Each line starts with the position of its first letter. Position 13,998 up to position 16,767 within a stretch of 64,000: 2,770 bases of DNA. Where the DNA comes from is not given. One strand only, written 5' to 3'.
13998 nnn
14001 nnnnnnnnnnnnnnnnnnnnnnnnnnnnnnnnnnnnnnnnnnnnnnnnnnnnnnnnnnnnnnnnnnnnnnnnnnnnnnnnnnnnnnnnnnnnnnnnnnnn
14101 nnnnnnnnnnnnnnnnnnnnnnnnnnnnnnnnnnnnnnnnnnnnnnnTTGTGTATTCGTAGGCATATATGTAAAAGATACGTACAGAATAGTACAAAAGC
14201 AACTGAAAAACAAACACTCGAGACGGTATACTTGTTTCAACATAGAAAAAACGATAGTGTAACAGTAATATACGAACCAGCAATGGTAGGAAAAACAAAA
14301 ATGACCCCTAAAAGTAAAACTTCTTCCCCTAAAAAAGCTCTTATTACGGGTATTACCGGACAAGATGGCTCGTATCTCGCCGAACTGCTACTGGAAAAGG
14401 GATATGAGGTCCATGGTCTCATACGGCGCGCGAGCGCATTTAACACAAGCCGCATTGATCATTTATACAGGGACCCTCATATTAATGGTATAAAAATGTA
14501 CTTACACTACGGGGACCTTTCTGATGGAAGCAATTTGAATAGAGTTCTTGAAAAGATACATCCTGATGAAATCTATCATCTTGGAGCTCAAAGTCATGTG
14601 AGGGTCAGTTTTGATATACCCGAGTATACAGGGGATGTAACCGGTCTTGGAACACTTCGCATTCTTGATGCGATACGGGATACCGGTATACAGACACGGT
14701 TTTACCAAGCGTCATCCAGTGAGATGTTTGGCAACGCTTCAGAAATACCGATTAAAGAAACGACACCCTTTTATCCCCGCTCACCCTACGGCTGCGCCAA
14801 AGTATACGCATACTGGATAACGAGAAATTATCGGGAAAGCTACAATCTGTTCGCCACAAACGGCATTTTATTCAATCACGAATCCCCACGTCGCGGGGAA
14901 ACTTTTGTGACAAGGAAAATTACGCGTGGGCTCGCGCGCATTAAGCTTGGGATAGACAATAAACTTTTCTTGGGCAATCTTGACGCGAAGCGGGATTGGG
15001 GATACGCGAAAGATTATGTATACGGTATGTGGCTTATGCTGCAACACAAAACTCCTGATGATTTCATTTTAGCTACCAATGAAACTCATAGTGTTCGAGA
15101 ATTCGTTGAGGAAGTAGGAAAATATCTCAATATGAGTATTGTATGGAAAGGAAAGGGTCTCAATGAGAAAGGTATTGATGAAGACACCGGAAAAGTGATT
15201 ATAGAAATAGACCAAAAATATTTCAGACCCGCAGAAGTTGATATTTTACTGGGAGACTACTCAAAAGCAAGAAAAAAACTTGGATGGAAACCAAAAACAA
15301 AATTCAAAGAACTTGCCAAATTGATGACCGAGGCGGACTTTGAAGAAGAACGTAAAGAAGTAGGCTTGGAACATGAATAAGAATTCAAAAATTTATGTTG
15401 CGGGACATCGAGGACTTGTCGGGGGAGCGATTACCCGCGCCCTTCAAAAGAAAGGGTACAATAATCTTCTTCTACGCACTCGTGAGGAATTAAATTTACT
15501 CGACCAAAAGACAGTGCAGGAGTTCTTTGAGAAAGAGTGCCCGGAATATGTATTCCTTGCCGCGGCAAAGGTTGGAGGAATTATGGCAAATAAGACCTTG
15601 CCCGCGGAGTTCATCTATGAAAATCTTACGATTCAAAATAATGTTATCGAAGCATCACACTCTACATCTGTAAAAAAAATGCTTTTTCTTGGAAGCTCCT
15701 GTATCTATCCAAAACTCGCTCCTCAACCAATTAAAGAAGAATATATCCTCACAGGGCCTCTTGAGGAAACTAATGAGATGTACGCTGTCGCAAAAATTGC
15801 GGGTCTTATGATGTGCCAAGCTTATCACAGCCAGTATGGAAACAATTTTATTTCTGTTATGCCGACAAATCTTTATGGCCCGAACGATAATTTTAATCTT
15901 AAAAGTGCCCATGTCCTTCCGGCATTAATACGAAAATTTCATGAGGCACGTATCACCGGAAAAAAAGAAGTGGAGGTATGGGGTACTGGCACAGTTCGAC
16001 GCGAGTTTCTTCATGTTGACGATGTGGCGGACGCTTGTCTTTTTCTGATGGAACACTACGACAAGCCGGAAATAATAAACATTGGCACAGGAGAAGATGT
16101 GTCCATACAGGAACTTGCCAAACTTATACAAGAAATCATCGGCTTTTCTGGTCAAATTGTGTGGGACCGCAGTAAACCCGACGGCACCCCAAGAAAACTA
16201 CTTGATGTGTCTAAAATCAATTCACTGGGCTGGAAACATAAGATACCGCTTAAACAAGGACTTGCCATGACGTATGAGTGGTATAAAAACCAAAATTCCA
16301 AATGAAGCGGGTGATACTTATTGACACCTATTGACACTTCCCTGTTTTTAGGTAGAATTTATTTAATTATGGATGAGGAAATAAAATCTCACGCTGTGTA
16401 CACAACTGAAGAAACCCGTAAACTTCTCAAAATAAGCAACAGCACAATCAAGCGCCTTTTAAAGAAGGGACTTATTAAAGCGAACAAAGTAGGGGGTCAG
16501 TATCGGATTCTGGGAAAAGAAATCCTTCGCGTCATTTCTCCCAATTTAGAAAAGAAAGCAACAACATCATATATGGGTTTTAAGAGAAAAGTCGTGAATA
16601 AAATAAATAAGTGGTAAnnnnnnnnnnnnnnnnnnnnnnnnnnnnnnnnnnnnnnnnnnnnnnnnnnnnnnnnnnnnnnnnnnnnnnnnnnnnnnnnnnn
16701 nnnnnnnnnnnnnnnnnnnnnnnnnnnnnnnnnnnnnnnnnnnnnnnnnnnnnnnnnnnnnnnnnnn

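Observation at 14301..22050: Predicted GDP-3,6-dideoxyhexose (colitose-like) pathway: Gmd + Fcl/ColC-type enzyme + ColD-like His-variant PLP 3-dehydratase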

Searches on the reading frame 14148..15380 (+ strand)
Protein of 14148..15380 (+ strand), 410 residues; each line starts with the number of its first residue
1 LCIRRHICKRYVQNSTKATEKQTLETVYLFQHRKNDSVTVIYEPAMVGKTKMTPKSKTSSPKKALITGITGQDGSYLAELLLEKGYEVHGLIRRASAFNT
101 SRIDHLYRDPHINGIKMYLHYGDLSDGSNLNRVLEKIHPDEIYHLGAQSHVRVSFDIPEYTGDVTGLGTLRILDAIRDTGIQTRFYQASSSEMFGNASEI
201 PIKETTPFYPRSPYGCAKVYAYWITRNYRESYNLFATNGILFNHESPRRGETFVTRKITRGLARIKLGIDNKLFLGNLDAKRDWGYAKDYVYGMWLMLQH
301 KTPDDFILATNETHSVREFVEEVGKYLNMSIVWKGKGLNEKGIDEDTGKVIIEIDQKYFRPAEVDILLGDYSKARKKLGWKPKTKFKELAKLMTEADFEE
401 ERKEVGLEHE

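Call 3: search_protein_families(library=pfam, proteins=[window:14148-15380:+])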
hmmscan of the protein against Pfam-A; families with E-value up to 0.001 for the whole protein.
window:14148-15380:+ (410 aa): 4 families
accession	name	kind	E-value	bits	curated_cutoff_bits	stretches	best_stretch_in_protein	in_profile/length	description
PF16363.11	GDP_Man_Dehyd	-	1.6e-151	504.9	27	1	65-393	1-332/332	GDP-mannose 4,6 dehydratase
PF01370.27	Epimerase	-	2.2e-75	253.6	20.9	1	64-306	1-237/240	NAD dependent epimerase/dehydratase family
PF04321.23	RmlD_sub_bind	-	4.1e-08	33.1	27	1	63-240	2-151/287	RmlD substrate binding domain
PF02719.21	Polysacc_synt_2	-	0.00081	19.1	20.2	0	65-182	2-121/293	Polysaccharide biosynthesis protein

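Call 4: search_protein_families(library=ncbifam, proteins=[window:14148-15380:+])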
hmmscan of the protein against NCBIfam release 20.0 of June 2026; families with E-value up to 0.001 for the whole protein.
window:14148-15380:+ (410 aa): 15 families
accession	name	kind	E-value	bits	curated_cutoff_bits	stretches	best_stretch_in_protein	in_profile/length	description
TIGR01472.1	gmd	equivalog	2.7e-172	572.6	415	1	62-400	1-341/342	GDP-mannose 4,6-dehydratase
TIGR04180.1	EDH_00030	hypoth_equivalog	2.5e-32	112.1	475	1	65-384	2-296/297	NAD-dependent 4,6-dehydratase LegB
TIGR01181.1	dTDP_gluc_dehyt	equivalog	1.7e-24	86.5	365.1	1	64-388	2-302/321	dTDP-glucose 4,6-dehydratase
TIGR02622.1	CDP_4_6_dhtase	equivalog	2.2e-23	83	278.45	1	62-233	5-173/352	CDP-glucose 4,6-dehydratase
TIGR01179.1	galE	equivalog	1.1e-22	80.4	262.3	1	64-233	2-165/332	UDP-glucose 4-epimerase GalE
NF007582.0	PRK10217.1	equivalog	2.3e-13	50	698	1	119-387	55-321/355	dTDP-glucose 4,6-dehydratase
NF043036.1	ErythonDh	equivalog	7.7e-11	41.8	325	1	63-228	2-163/321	D-erythronate dehydrogenase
NF007956.0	PRK10675.1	subfamily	1e-10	41.3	394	1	63-223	2-158/338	UDP-glucose 4-epimerase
NF007490.0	PRK10084.1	subfamily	7.4e-10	38.3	649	1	120-340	55-289/361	dTDP-glucose 4,6-dehydratase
TIGR03466.1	HpnA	hypoth_equivalog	1.4e-07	30.7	367.65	1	63-215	2-139/327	hopanoid-associated sugar epimerase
NF011728.1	PRK15181.1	equivalog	3.6e-07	29.5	760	1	60-246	14-197/348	Vi polysaccharide biosynthesis UDP-N-acetylglucosaminuronic acid C-4 epimerase TviC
NF052578.1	StrlDmthSdmBMthl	equivalog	1e-06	28.8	600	1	64-217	3-137/328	sterol demethylase protein SdmB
NF042423.1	oxyalk_red_Shew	equivalog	7.4e-05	22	580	1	61-209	8-138/331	2-alkyl-3-oxoalkanoate reductase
NF041015.1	UDPsulfquin_syn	equivalog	0.00029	19.9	575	1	63-204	2-157/384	UDP-sulfoquinovose synthase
NF042422.1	oxyalk_red_OleD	equivalog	0.00043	19.7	580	0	63-232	2-149/329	2-alkyl-3-oxoalkanoate reductase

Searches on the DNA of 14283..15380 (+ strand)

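Call 19: search_dna_similar(query=window:14283-15380:+, collection=ecoli_genomes, mode=distant, max_rows=40, rows=spread)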
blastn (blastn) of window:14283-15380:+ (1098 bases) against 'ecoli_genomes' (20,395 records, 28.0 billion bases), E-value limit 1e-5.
Records with a match: 4595; places in all: 5284; records where one place covers at least 80% of the query: 0.
Genomes with a match: 4594 of 5426; with a place that covers at least 80% of the query: 0. Places per genome that has any: lowest 1, median 1, highest 2. On chromosomes: 5281 places; on plasmids: 3.
Best place of each record, by identity: 60-80% 4595.
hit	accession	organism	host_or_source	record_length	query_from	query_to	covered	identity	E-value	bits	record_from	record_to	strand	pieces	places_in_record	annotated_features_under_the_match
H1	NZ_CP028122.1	Escherichia coli O43 str. RM10042 strain RM10042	Bos taurus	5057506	54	825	70%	65.0%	2e-30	144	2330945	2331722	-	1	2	gmd: GDP-mannose 4,6-dehydratase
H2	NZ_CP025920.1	Escherichia coli strain 103605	Homo sapiens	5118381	55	795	67%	63.9%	5e-12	83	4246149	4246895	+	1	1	gmd: GDP-mannose 4,6-dehydratase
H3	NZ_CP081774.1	Escherichia coli strain 0H24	-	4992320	55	795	67%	63.8%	6e-11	79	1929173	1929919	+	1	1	gmd: GDP-mannose 4,6-dehydratase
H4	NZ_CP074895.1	Escherichia coli strain 2009C_3689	Homo sapiens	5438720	55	795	67%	63.8%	6e-11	79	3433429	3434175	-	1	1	gmd: GDP-mannose 4,6-dehydratase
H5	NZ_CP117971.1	Escherichia coli strain B-1109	Homo sapiens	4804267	55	795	67%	63.6%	2e-9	74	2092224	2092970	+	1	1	gmd: GDP-mannose 4,6-dehydratase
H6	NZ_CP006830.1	Escherichia coli APEC O18 strain APEC O18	chicken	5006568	55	795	67%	63.5%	3e-8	70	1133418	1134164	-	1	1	gmd: GDP-mannose 4,6-dehydratase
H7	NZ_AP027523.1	Escherichia coli strain LR-33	Homo sapiens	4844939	55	795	67%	63.4%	5e-12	82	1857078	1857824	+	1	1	gmd: GDP-mannose 4,6-dehydratase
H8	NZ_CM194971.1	Escherichia coli strain SL124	Homo sapiens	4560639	55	795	67%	63.3%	8e-9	72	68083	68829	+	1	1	gmd: GDP-mannose 4,6-dehydratase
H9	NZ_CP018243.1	Escherichia coli strain 350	missing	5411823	47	653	55%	65.1%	1e-26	131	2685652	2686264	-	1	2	gmd: GDP-mannose 4,6-dehydratase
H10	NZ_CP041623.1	Escherichia coli O157:H7 strain ATCC 43888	Homo sapiens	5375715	47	653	55%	65.1%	1e-26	131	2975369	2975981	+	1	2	gmd: GDP-mannose 4,6-dehydratase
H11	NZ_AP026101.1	Escherichia coli strain 93_161312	Homo sapiens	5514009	47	653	55%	65.1%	1e-26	131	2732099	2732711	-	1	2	gmd: GDP-mannose 4,6-dehydratase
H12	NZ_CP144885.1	Escherichia coli strain TC_EC10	Homo sapiens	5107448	47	644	54%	64.3%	6e-11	80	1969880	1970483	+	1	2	gmd: GDP-mannose 4,6-dehydratase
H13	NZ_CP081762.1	Escherichia coli strain CX21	-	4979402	55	644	54%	64.9%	7e-10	76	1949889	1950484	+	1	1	gmd: GDP-mannose 4,6-dehydratase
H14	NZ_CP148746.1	Escherichia coli strain Z1322HEC0010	Homo sapiens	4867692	55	644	54%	64.8%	2e-11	82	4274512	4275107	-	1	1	gmd: GDP-mannose 4,6-dehydratase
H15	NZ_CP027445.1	Escherichia coli strain 2013C-3492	Homo sapiens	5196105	55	644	54%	64.6%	2e-10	77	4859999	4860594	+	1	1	gmd: GDP-mannose 4,6-dehydratase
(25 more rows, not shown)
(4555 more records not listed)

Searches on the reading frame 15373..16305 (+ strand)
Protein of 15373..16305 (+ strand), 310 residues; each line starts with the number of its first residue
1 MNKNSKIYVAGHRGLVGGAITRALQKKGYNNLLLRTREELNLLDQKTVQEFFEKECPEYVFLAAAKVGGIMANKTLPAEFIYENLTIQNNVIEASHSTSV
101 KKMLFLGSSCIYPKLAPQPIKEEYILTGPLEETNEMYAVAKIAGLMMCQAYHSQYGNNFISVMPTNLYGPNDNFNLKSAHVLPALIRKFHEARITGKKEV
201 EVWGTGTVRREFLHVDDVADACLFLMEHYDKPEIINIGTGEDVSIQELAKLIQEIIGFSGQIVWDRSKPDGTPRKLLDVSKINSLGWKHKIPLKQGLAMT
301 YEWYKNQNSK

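Call 3: search_protein_families(library=pfam, proteins=[window:15373-16305:+])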
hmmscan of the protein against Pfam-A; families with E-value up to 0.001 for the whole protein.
window:15373-16305:+ (310 aa): 4 families
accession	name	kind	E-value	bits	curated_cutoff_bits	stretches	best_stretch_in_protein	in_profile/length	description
PF01370.27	Epimerase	-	7.9e-68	228.9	20.9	1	7-238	1-240/240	NAD dependent epimerase/dehydratase family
PF16363.11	GDP_Man_Dehyd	-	5e-20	72.7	27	1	40-299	59-331/332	GDP-mannose 4,6 dehydratase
PF02719.21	Polysacc_synt_2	-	1.7e-06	27.9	20.2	0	40-106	61-126/293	Polysaccharide biosynthesis protein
PF04321.23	RmlD_sub_bind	-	1.8e-06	27.7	27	1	6-65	2-60/287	RmlD substrate binding domain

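Call 4: search_protein_families(library=ncbifam, proteins=[window:15373-16305:+])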
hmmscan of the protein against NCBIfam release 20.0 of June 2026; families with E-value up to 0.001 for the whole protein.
window:15373-16305:+ (310 aa): 16 families
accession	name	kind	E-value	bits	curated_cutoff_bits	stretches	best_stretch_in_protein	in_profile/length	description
NF047922.1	GDPFucSynFcl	equivalog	8.6e-150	498.3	500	1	4-308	2-305/308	GDP-L-fucose synthase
TIGR01181.1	dTDP_gluc_dehyt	equivalog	2.1e-24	86.2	365.1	1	41-308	58-315/321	dTDP-glucose 4,6-dehydratase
TIGR01179.1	galE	equivalog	4.5e-21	75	262.3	1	40-308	54-329/332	UDP-glucose 4-epimerase GalE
TIGR04180.1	EDH_00030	hypoth_equivalog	7e-19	68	475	1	44-270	60-272/297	NAD-dependent 4,6-dehydratase LegB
TIGR02197.1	heptose_epim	equivalog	2.6e-12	46.6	274.6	1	9-258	3-262/316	ADP-glyceromanno-heptose 6-epimerase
NF007490.0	PRK10084.1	subfamily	2.4e-09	36.6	649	1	41-307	58-337/361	dTDP-glucose 4,6-dehydratase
NF008872.0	PRK11908.1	equivalog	1.1e-08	34.5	294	1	97-255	107-270/349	bifunctional UDP-4-keto-pentose/UDP-xylose synthase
NF008360.0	PRK11150.1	equivalog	5.7e-08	32.3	452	1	160-252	163-250/310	ADP-glyceromanno-heptose 6-epimerase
NF011728.1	PRK15181.1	equivalog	2.9e-07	29.8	760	1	67-309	100-342/348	Vi polysaccharide biosynthesis UDP-N-acetylglucosaminuronic acid C-4 epimerase TviC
NF007582.0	PRK10217.1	equivalog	5.6e-06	25.7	698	1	133-308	156-335/355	dTDP-glucose 4,6-dehydratase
TIGR03466.1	HpnA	hypoth_equivalog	2.7e-05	23.2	367.65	1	6-257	2-247/327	hopanoid-associated sugar epimerase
NF005998.1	PRK08125.1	equivalog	3.8e-05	22.3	777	1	101-255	425-584/649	bifunctional UDP-4-amino-4-deoxy-L-arabinose formyltransferase/UDP-glucuronic acid oxidase ArnA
TIGR01777.1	yfcH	hypoth_equivalog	0.0001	22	207.35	0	7-48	1-43/292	TIGR01777 family oxidoreductase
NF042422.1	oxyalk_red_OleD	equivalog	0.00021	20.8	580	1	6-228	2-217/329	2-alkyl-3-oxoalkanoate reductase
NF007956.0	PRK10675.1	subfamily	0.00027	20.2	394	0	205-304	226-329/338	UDP-glucose 4-epimerase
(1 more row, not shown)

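Call 20: search_solved_structures(query=window:15373-16305:+, show_alignments=2, max_evalue=1e-20)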
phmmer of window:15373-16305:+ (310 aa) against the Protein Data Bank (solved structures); distinct sequences matched with E-value up to 1e-20: 24.
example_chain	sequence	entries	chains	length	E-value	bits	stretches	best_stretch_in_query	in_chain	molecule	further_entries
1bsv_A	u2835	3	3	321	1.4e-115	389.4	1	5-306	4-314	PROTEIN (GDP-FUCOSE SYNTHETASE) | GDP-FUCOSE SYNTHETASE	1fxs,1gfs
1e6u_A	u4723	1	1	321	3.1e-115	388.2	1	5-306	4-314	GDP-FUCOSE SYNTHETASE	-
1e7s_A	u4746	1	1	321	3.6e-115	388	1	5-306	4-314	GDP-FUCOSE SYNTHETASE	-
1bws_A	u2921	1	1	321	3.6e-115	388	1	5-306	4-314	PROTEIN (GDP-4-KETO-6-DEOXY-D-MANNOSE EPIMERASE/REDUCTASE)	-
1e7q_A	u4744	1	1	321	4.4e-115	387.7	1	5-306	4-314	GDP-FUCOSE SYNTHETASE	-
1e7r_A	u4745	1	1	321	2.5e-114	385.2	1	5-306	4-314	GDP-FUCOSE SYNTHETASE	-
7ll6_A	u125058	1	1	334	2.9e-103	348.9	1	5-302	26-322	GDP-L-fucose synthase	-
8du0_A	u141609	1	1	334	2.9e-103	348.9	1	5-302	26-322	GDP-L-fucose synthase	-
7anh_A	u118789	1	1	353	5.6e-102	344.7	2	1-201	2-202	GDP-L-fucose synthase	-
7cxt_A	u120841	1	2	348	1.9e-98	333.1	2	1-197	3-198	GDP-L-fucose synthase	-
7m13_A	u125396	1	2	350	2e-98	333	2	1-197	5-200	GDP-L-fucose synthase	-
7anc_A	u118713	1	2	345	3e-97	329.1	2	1-197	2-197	GDP-L-fucose synthase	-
8ewu_A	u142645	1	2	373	4.6e-91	308.8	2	1-198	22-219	GDP-L-fucose synthase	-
4b8w_A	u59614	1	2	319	1.3e-50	176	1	5-306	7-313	GDP-L-FUCOSE SYNTHASE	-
4b8z_A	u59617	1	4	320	1.3e-50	176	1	5-306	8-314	GDP-L-FUCOSE SYNTHASE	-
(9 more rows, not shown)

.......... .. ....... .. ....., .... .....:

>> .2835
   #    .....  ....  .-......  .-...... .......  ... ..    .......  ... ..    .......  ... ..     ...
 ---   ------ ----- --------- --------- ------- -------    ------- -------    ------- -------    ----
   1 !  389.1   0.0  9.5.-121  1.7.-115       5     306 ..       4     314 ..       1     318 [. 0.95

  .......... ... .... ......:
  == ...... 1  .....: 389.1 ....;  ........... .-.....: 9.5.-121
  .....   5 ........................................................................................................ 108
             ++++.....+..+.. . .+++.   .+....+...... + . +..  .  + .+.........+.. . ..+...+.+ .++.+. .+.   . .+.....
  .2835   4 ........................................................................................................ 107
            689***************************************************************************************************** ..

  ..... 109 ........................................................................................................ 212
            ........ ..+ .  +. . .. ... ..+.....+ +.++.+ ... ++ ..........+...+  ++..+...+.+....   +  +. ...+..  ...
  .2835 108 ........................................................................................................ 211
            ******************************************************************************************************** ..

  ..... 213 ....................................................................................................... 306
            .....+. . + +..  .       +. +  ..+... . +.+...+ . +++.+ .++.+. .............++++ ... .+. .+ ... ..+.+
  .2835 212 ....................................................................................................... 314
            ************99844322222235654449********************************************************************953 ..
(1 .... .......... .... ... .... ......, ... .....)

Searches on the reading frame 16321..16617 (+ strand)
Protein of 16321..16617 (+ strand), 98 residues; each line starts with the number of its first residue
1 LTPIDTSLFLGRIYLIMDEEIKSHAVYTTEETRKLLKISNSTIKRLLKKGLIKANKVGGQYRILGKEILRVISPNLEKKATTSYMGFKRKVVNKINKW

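Call 3: search_protein_families(library=pfam, proteins=[window:16321-16617:+])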
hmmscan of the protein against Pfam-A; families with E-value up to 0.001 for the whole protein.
window:16321-16617:+ (98 aa): 1 family
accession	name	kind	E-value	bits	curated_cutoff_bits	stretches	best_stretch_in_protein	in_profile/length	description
PF12728.13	HTH_17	-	3.1e-11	43.8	27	1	26-72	1-47/51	Helix-turn-helix domain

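Call 4: search_protein_families(library=ncbifam, proteins=[window:16321-16617:+])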
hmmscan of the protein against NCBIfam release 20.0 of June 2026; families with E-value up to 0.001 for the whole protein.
window:16321-16617:+ (98 aa): 2 families
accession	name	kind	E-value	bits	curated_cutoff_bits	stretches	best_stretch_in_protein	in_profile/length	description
NF040990.2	MamR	equivalog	3.1e-12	46.7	100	1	16-70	33-87/91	magnetosome protein MamR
TIGR01764.1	excise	domain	4.1e-09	36.7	28.8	1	27-63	2-38/49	excisionase family DNA-binding protein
